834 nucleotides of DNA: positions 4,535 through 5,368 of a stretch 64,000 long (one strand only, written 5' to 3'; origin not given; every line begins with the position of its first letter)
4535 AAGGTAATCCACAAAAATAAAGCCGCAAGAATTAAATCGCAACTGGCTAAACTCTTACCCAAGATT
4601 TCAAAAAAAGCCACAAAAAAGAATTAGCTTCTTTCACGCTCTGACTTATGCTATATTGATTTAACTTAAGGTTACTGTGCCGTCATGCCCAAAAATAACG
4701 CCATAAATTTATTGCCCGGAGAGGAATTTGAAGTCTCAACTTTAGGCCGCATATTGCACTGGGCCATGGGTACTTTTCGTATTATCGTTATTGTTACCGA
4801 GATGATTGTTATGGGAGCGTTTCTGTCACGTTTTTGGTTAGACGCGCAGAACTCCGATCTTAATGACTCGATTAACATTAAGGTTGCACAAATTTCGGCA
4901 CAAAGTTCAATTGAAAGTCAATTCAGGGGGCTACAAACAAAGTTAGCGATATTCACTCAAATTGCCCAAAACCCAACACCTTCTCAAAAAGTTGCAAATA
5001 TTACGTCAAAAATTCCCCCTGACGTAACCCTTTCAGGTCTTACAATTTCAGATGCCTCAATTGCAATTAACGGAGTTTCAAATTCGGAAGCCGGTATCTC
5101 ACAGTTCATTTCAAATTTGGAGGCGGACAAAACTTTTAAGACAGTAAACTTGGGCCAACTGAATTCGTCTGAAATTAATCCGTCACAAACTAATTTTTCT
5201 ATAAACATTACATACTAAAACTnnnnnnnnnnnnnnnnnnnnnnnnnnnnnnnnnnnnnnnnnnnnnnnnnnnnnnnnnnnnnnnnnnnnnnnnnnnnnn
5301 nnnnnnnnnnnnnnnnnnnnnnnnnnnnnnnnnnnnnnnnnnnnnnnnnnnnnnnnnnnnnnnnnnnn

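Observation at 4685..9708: Pilus-assembly-like genes followed by three anchored surface proteins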

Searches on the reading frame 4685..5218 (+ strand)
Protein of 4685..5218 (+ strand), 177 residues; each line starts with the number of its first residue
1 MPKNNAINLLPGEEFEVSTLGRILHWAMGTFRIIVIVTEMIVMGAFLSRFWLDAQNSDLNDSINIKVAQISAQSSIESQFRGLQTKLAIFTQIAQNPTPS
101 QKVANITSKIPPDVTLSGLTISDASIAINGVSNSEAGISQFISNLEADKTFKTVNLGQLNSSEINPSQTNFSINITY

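Call 3: search_protein_families(library=pfam, proteins=[window:4685-5218:+], max_evalue=1)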
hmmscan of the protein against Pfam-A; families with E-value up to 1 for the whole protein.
window:4685-5218:+ (177 aa): 2 families
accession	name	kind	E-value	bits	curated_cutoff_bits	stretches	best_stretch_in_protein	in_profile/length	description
PF05137.18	PilN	-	2.6e-11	43.8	22.8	1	105-175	5-76/78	Fimbrial assembly protein (PilN)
PF22670.1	Gp10_D3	-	0.23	12.1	27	1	136-174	11-48/122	Baseplate wedge protein gp10 domain 3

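Call 4: search_protein_families(library=ncbifam, proteins=[window:4685-5218:+], max_evalue=1)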
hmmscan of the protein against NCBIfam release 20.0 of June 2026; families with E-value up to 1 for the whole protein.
window:4685-5218:+ (177 aa): 0 families

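Call 6: find_encoding_contigs(protein=window:4685-5218:+, flank=10000, max_places=10)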
Protein window:4685-5218:+ (177 aa): 21 contigs read that carry it; 10 places shown.
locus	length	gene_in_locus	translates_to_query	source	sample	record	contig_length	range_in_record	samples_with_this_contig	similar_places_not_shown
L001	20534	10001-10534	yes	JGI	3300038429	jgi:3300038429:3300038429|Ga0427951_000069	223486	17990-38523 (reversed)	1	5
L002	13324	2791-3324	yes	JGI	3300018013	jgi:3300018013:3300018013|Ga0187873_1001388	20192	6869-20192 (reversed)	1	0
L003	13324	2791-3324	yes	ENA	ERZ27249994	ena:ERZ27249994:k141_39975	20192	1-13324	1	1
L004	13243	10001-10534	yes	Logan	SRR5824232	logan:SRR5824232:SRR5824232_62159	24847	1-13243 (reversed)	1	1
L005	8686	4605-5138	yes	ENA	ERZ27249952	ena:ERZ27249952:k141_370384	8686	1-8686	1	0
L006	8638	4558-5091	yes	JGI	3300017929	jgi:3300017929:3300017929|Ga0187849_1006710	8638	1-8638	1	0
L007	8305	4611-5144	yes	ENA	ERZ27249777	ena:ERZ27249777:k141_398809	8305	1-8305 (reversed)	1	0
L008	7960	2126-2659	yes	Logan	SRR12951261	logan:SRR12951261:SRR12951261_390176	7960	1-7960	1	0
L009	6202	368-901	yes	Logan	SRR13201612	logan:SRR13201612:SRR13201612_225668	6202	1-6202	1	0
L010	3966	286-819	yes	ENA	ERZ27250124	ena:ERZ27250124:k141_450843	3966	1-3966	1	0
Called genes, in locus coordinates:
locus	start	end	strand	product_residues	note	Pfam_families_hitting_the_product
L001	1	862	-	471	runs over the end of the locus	PF00009:GTP_EFTU, PF01926:MMR_HSR1, PF22042:EF-G_D2, PF03144:GTP_EFTU_D2 (faint), PF11987:IF-2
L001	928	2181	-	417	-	PF08529:NusA_N, PF13184:KH_NusA_1st, PF26594:KH_NusA_2nd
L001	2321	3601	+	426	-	-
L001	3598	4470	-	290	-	PF00226:DnaJ, PF01556:DnaJ_C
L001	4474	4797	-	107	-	-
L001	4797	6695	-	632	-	PF00012:HSP70, PF06723:MreB_Mbl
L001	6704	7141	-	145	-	PF01025:GrpE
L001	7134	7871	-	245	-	PF01628:HrcA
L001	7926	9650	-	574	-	PF03023:MurJ, PF13440:Polysacc_synt_3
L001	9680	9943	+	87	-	PF01649:Ribosomal_S20p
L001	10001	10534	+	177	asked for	PF05137:PilN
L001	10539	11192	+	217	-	-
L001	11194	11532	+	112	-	-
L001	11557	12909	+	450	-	PF16656:Pur_ac_phosph_N, PF19077:Big_13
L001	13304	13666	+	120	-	-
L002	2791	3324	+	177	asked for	PF05137:PilN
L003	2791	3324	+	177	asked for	PF05137:PilN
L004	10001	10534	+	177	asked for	PF05137:PilN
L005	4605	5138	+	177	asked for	PF05137:PilN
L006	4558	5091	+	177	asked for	PF05137:PilN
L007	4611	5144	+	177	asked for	PF05137:PilN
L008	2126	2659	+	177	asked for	PF05137:PilN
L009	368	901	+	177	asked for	PF05137:PilN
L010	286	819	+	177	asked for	PF05137:PilN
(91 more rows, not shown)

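Call 7: find_homologous_proteins(query=window:4685-5218:+, max_evalue=0.001)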
Query window:4685-5218:+ (177 aa): 715 proteins with E <= 0.001 among 807 candidates; the best 120 are listed.
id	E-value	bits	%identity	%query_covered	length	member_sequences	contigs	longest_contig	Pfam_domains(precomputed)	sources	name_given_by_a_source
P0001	1.4e-105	368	100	100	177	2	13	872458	PF05137.19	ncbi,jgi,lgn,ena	ncbi:MAG: PilN domain-containing protein [Candidatus Microgenomates bacterium]|jgi:Tfp pilus assembl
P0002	3.9e-78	279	73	100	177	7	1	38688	PF05137.19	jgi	jgi:Tfp pilus assembly protein PilN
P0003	8.4e-75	268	71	100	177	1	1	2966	PF05137.19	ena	-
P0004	2.3e-73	263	71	100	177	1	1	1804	PF05137.19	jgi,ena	-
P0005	1.1e-67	245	66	100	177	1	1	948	PF05137.19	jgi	jgi:Tfp pilus assembly protein PilN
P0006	6.4e-67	243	63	100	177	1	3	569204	PF05137.19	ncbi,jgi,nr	ncbi:MAG TPA: PilN domain-containing protein [Alphaproteobacteria bacterium]|jgi:Tfp pilus assembly 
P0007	7.7e-67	242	66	100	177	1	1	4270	PF05137.19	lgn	-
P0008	1.3e-66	242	66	100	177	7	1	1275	PF05137.19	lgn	-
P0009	4.2e-65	237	66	100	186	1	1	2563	PF05137.19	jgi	jgi:Tfp pilus assembly protein PilN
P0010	6.2e-65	236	66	100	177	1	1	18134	PF05137.19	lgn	-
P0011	7.5e-65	236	67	100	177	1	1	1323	PF05137.19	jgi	jgi:Tfp pilus assembly protein PilN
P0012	1.1e-64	235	67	100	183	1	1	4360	PF05137.19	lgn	-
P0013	1.7e-64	235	64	100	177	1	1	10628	PF05137.19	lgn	-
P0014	2.4e-64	234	63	100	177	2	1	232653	PF05137.19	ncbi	-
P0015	4.0e-64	233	63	100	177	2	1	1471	PF05137.19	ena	-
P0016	6.1e-64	233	62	100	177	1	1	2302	PF05137.19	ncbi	-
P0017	8.0e-64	232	65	100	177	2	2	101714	PF05137.19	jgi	jgi:Tfp pilus assembly protein PilN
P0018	8.9e-64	232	64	100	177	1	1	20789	PF05137.19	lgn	-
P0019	1.3e-63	232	62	100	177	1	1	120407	PF05137.19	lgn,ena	-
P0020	1.4e-63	232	64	100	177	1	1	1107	PF05137.19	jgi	jgi:hypothetical protein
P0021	1.9e-63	231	70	89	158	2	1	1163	PF05137.19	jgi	-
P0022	2.0e-63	231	66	100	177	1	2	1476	PF05137.19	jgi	jgi:Tfp pilus assembly protein PilN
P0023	2.5e-63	231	63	100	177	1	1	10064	PF05137.19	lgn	-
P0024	4.4e-63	230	64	100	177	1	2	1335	PF05137.19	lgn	-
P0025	7.6e-63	229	66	100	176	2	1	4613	PF05137.19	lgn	-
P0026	9.2e-63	229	63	100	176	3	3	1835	PF05137.19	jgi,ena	-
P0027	1.1e-62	229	63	99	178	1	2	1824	PF05137.19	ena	-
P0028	1.3e-62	229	62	99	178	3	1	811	PF05137.19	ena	-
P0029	2.4e-62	228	62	100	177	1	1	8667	PF05137.19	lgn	-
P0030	2.7e-62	227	64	100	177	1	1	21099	PF05137.19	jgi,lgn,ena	-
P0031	4.2e-62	227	63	100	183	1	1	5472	PF05137.19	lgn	-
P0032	4.5e-62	227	60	100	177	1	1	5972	PF05137.19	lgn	-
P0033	5.1e-62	227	61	100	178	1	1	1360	PF05137.19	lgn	-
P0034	5.6e-62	226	62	100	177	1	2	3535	PF05137.19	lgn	-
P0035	6.8e-62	226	61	100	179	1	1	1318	PF05137.19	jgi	-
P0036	6.8e-62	226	63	99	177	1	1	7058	PF05137.19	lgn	-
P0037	7.6e-62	226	65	100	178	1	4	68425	PF05137.19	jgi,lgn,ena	jgi:Tfp pilus assembly protein PilN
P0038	9.4e-62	226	65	100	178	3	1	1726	PF05137.19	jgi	jgi:Tfp pilus assembly protein PilN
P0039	1.1e-61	226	62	100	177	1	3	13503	PF05137.19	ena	-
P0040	1.3e-61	225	61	100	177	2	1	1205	PF05137.19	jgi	jgi:Tfp pilus assembly protein PilN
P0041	1.6e-61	225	65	99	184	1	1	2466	PF05137.19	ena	-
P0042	1.6e-61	225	62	100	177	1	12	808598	PF05137.19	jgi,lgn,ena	jgi:Tfp pilus assembly protein PilN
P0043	1.6e-61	225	61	100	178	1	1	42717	PF05137.19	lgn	-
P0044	1.7e-61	225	62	90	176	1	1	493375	PF05137.19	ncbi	-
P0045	2.2e-61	225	65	100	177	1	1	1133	PF05137.19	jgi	jgi:Tfp pilus assembly protein PilN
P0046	2.2e-61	225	61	100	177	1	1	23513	PF05137.19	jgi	jgi:Tfp pilus assembly protein PilN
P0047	2.4e-61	224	61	100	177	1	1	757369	PF05137.19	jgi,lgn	jgi:Tfp pilus assembly protein PilN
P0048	3.2e-61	224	60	100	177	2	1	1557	PF05137.19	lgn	-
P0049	3.4e-61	224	61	100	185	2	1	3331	PF05137.19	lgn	-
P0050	4.0e-61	224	63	100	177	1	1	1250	PF05137.19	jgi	jgi:predicted chitinase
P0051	4.6e-61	223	62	100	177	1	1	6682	PF05137.19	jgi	jgi:Tfp pilus assembly protein PilN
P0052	5.0e-61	223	63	100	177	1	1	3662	PF05137.19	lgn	-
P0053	5.5e-61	223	61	98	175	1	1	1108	PF05137.19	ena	-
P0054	6.9e-61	223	60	100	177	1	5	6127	PF05137.19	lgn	-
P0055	7.2e-61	223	60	100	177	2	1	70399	PF05137.19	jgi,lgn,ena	-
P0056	7.5e-61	223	64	100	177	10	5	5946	PF05137.19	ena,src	-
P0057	8.5e-61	223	62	100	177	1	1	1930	PF05137.19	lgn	-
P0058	8.6e-61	223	62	99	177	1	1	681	PF05137.19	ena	-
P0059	8.7e-61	223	63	100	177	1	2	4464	PF05137.19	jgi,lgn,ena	-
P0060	1.0e-60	222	60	100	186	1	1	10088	PF05137.19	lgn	-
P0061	1.0e-60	222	64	100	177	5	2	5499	PF05137.19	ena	-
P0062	1.2e-60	222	63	100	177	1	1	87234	PF05137.19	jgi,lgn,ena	-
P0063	1.3e-60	222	61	100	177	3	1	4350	PF05137.19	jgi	jgi:hypothetical protein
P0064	1.5e-60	222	61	100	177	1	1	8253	PF05137.19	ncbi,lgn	-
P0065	1.6e-60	222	63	100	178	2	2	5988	PF05137.19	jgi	jgi:Tfp pilus assembly protein PilN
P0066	1.8e-60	222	59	100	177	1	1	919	PF05137.19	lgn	-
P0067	1.8e-60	222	63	99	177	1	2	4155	PF05137.19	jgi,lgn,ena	-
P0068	1.8e-60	222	58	99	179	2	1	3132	PF05137.19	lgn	-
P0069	2.4e-60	221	62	100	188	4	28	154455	PF05137.19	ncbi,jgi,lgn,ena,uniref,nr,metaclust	ncbi:MAG: hypothetical protein UV71_C0001G0044 [Microgenomates group bacterium GW2011_GWC1_43_13]|un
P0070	2.5e-60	221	62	100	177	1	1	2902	PF05137.19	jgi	-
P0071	2.6e-60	221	59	100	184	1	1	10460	PF05137.19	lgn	-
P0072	2.7e-60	221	62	100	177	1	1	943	PF05137.19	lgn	-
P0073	3.0e-60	221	60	100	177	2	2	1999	PF05137.19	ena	-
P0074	3.6e-60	221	62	100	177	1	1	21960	PF05137.19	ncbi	-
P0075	3.6e-60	221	60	100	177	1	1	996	PF05137.19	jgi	jgi:Tfp pilus assembly protein PilN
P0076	4.1e-60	220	62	100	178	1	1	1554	PF05137.19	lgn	-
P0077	4.3e-60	220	60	99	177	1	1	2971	PF05137.19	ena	-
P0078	4.9e-60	220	64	99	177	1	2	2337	PF05137.19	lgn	-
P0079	4.9e-60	220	61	100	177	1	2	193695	PF05137.19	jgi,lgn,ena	-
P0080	5.1e-60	220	63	100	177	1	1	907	PF05137.19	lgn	-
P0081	5.6e-60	220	59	100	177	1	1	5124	PF05137.19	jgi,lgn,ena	-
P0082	5.6e-60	220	61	100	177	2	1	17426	PF05137.19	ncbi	-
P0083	6.2e-60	220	61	99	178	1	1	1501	PF05137.19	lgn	-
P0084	6.9e-60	220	60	100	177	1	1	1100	PF05137.19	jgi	jgi:Tfp pilus assembly protein PilN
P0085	6.9e-60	220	60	100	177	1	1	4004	PF05137.19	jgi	jgi:Tfp pilus assembly protein PilN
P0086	7.7e-60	220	63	100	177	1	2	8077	PF05137.19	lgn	-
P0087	8.2e-60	219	60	100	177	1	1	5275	PF05137.19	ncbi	-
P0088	8.3e-60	219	62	100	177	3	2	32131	PF05137.19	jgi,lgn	jgi:Tfp pilus assembly protein PilN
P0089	8.7e-60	219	62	100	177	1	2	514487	PF05137.19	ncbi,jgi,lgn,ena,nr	ncbi:MAG TPA: PilN domain-containing protein [Patescibacteria group bacterium]|nr:PilN domain-contai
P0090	9.1e-60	219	61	99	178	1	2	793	PF05137.19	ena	-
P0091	9.6e-60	219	63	100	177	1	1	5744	PF05137.19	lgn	-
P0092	1.0e-59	219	60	100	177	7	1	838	PF05137.19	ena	-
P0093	1.0e-59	219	59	100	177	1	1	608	PF05137.19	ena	-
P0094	1.2e-59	219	60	100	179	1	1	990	PF05137.19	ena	-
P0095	1.3e-59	219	63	100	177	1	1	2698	PF05137.19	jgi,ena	-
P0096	1.5e-59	219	60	100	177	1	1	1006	PF05137.19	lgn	-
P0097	1.5e-59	219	62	100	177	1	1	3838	PF05137.19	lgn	-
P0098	1.8e-59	218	63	100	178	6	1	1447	PF05137.19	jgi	jgi:hypothetical protein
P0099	1.9e-59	218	60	100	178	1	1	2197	PF05137.19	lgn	-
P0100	2.0e-59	218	59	100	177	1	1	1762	PF05137.19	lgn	-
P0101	2.0e-59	218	61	100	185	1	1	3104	PF05137.19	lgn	-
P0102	2.1e-59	218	60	100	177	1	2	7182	PF05137.19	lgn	-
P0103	2.5e-59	218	60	100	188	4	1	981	PF05137.19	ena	-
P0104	2.6e-59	218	61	98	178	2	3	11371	PF05137.19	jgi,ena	-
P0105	2.8e-59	218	58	100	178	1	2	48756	PF05137.19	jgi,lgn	jgi:Tfp pilus assembly protein PilN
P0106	3.7e-59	217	61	100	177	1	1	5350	PF05137.19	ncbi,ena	-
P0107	4.0e-59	217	62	100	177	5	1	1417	PF05137.19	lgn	-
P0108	4.1e-59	217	63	100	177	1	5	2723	PF05137.19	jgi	jgi:Tfp pilus assembly protein PilN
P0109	4.2e-59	217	63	100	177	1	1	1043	PF05137.19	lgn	-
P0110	4.6e-59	217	60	98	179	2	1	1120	PF05137.19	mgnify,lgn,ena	mgnify:CR=1 FL=1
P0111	5.1e-59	217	62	97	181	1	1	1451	PF05137.19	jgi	jgi:Tfp pilus assembly protein PilN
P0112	5.4e-59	217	61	100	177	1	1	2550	PF05137.19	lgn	-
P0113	5.9e-59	217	60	99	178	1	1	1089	PF05137.19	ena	-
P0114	6.8e-59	216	58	100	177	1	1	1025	PF05137.19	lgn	-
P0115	6.8e-59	216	63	100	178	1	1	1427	PF05137.19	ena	-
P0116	7.4e-59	216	60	100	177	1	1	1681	PF05137.19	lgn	-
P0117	7.4e-59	216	62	100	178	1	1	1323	PF05137.19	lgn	-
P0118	8.8e-59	216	58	100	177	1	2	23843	PF05137.19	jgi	jgi:Tfp pilus assembly protein PilN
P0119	9.4e-59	216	59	100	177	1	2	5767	PF05137.19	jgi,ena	jgi:Tfp pilus assembly protein PilN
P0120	9.7e-59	216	63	100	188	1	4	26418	PF05137.19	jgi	jgi:Tfp pilus assembly protein PilN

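Call 8: find_encoding_contigs(protein=P0069, flank=10000, max_places=2)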
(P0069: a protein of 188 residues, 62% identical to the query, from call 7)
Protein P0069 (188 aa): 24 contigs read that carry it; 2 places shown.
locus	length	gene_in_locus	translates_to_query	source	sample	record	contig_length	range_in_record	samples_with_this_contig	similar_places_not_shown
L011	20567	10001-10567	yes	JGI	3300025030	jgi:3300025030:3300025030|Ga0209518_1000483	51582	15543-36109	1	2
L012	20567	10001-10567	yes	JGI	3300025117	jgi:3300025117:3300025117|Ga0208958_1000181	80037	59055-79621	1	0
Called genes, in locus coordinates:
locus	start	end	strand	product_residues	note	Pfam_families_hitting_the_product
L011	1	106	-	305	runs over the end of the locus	-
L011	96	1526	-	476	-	PF00009:GTP_EFTU, PF01926:MMR_HSR1, PF22042:EF-G_D2, PF03144:GTP_EFTU_D2 (faint), PF11987:IF-2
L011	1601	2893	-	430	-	PF08529:NusA_N, PF13184:KH_NusA_1st, PF26594:KH_NusA_2nd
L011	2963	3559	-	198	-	-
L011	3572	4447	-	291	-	PF00226:DnaJ, PF01556:DnaJ_C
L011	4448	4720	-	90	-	-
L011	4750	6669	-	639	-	PF00012:HSP70, PF06723:MreB_Mbl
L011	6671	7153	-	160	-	PF01025:GrpE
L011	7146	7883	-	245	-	PF01628:HrcA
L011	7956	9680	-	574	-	PF03023:MurJ, PF13440:Polysacc_synt_3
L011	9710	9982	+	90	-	PF01649:Ribosomal_S20p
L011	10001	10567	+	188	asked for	PF05137:PilN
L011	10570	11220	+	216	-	-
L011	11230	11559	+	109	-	-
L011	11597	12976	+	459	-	PF16656:Pur_ac_phosph_N, PF19077:Big_13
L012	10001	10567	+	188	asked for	PF05137:PilN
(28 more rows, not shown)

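Call 9: find_encoding_contigs(protein=P0042, flank=10000, max_places=2)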
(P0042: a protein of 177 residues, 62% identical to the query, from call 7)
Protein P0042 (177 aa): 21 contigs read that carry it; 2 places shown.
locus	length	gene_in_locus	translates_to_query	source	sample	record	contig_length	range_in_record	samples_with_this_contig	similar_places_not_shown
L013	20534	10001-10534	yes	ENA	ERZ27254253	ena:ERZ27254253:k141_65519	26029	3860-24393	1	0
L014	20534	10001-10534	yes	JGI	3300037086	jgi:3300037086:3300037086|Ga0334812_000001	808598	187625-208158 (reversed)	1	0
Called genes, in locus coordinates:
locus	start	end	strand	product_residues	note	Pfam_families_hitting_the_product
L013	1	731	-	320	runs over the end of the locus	-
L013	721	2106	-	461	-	PF00009:GTP_EFTU, PF01926:MMR_HSR1, PF03144:GTP_EFTU_D2 (faint), PF22042:EF-G_D2, PF11987:IF-2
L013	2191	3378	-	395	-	PF08529:NusA_N, PF13184:KH_NusA_1st, PF26594:KH_NusA_2nd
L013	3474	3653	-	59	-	-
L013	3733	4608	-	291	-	PF00226:DnaJ, PF01556:DnaJ_C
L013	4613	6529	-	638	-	PF00012:HSP70, PF06723:MreB_Mbl, PF02782:FGGY_C (faint)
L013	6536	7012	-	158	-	PF01025:GrpE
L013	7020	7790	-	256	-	PF01628:HrcA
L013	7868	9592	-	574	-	PF03023:MurJ, PF13440:Polysacc_synt_3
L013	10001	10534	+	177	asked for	PF05137:PilN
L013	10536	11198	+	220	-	-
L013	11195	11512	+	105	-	-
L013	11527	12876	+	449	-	PF00041:fn3, PF16656:Pur_ac_phosph_N, PF19077:Big_13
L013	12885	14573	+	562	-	-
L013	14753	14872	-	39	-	-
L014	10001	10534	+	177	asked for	PF05137:PilN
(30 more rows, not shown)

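Call 12: find_related_loci(query=A1, collection=genome_contigs, flank=10000)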
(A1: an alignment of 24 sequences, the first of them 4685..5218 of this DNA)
Query A1 (177 aa) in genome_contigs; peptide patterns used: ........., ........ (x = any residue, [..] = any of these).
233 stretches matched a pattern; 155 encode a relative of the query (tblastn E <= 1e-3); the best 80 are kept; 80 distinct loci.
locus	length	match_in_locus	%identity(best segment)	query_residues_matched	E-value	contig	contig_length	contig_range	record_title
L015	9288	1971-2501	63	1-177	1e-75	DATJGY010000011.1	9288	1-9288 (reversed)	MAG TPA_asm: Alphaproteobacteria bacterium isolate SMAG_U15498 k141_9410850, whole genome shotgun sequence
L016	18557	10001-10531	62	1-177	5e-71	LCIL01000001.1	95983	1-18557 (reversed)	MAG: Candidatus Woesebacteria bacterium GW2011_GWA1_44_23 UW47_C0001, whole genome shotgun sequence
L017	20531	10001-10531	62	1-177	1e-67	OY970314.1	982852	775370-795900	MAG: Candidatus Woesebacteria bacterium isolate MFD01299.bin.c.5 genome assembly, chromosome: 1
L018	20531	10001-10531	63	1-177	9e-68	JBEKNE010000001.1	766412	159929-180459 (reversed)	MAG: Candidatus Microgenomates bacterium isolate SPRUCE 40 SPRUCE_40_1, whole genome shotgun sequence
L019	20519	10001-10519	60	3-175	1e-66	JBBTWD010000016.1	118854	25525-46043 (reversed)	MAG: Patescibacteria group bacterium isolate H43-bin018_1 H43_bin018_1_000000000016, whole genome shotgun sequence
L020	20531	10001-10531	58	1-177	4e-66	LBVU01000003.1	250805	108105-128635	MAG: Candidatus Woesebacteria bacterium GW2011_GWB1_39_10 UT17_C0003, whole genome shotgun sequence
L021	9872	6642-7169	56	1-176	2e-64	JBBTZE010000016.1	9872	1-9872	MAG: Patescibacteria group bacterium isolate H51-bin069_1 H51_bin069_1_000000000016, whole genome shotgun sequence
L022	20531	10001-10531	56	1-177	3e-64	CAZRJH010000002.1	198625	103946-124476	MAG TPA_asm: uncultured Gammaproteobacteria bacterium isolate SRP342105_co1_321 genome assembly, contig: NODE_64_length_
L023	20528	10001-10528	59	1-177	3e-64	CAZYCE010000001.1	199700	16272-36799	MAG TPA_asm: uncultured Gammaproteobacteria bacterium isolate binchicken_co220_61 genome assembly, contig: NODE_7_length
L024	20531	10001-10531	58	1-177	1e-63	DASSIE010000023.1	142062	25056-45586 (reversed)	MAG TPA_asm: Patescibacteria group bacterium isolate SMAG_U1079 k141_1137595, whole genome shotgun sequence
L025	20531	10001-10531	56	1-177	1e-63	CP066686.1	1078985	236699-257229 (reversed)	MAG: Candidatus Woesebacteria bacterium isolate NC_groundwater_442_Ag_B-0.1um_40_41 chromosome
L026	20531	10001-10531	54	1-177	2e-63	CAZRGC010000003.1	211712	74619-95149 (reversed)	MAG TPA_asm: uncultured Gammaproteobacteria bacterium isolate SRP173033_co1_108 genome assembly, contig: NODE_48_length_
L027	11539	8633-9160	59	1-177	2e-63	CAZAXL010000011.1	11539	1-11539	MAG TPA_asm: uncultured Gammaproteobacteria bacterium isolate SRP062349_co2_103 genome assembly, contig: NODE_3060_lengt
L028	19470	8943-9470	57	1-176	8e-63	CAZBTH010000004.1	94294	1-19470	MAG TPA_asm: uncultured Gammaproteobacteria bacterium isolate SRP062349_co2_276 genome assembly, contig: NODE_145_length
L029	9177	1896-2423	57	1-177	2e-62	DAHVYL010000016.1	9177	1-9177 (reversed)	MAG TPA_asm: Candidatus Woesebacteria bacterium isolate clean783 NODE_16_length_9177_cov_4.239011, whole genome shotgun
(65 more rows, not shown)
